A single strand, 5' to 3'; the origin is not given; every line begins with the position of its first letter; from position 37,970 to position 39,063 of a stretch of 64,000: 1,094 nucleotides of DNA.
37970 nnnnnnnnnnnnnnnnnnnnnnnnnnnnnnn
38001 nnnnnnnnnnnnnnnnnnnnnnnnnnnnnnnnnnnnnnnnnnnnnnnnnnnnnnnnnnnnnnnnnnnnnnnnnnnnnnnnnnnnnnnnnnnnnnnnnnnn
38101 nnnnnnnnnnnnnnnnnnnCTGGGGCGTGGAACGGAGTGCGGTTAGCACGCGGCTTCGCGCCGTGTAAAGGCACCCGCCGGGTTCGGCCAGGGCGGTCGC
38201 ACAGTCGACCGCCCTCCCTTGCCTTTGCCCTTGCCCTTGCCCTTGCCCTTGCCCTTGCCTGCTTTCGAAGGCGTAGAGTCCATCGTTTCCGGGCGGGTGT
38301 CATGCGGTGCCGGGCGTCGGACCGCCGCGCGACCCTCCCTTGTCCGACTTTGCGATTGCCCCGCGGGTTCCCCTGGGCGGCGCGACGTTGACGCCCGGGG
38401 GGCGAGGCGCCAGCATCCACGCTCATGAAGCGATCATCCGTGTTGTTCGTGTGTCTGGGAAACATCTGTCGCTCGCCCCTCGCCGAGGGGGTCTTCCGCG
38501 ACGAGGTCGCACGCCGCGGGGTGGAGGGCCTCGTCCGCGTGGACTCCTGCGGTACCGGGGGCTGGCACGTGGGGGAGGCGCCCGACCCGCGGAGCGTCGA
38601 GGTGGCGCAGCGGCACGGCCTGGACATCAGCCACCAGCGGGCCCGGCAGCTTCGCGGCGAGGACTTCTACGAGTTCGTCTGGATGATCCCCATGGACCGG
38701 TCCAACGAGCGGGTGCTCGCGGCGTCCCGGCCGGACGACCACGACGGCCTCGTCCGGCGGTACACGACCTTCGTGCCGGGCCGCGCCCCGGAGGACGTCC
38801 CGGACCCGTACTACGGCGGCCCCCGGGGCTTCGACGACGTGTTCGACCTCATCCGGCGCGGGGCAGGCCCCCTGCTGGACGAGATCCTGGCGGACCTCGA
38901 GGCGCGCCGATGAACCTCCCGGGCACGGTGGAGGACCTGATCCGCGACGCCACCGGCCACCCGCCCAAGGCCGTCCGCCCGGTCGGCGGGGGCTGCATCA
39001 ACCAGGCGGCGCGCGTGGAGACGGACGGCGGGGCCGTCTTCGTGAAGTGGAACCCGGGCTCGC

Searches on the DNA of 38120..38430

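Call 32: search_rna_families(source=window, start=38120, end=38430, threshold=evalue, max_evalue=10)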
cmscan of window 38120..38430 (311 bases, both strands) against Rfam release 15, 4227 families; matches with E-value up to 10: 2.
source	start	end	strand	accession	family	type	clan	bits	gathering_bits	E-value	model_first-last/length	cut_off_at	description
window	38341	38409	+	RF02136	HTT-AS1_3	Gene; lncRNA;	-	14.9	70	1.2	1-60/60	no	HTT antisense RNA 1 conserved region 3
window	38370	38402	+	RF03186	mir-3689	Gene; miRNA;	-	13.9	58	6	20-54/72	no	mir-3689 microRNA precursor family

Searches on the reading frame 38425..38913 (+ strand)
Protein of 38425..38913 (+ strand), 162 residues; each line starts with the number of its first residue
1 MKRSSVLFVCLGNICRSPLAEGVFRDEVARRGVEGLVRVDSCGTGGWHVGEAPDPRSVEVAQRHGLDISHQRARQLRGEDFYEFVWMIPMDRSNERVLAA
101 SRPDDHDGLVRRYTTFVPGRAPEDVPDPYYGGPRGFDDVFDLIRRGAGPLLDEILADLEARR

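Call 20: find_encoding_contigs(protein=window:38425-38913:+, flank=3000, max_places=6)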
Protein window:38425-38913:+ (162 aa): no gene with exactly this product is on record in the collection.

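Call 77: search_protein_families(library=pfam, proteins=[window:38425-38913:+], max_evalue=0.001)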
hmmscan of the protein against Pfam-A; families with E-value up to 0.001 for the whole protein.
window:38425-38913:+ (162 aa): 1 family
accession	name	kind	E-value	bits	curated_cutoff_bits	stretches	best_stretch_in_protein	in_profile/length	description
PF01451.26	LMWPc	-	2.6e-36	125.4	23.2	1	6-147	1-140/144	Low molecular weight phosphotyrosine protein phosphatase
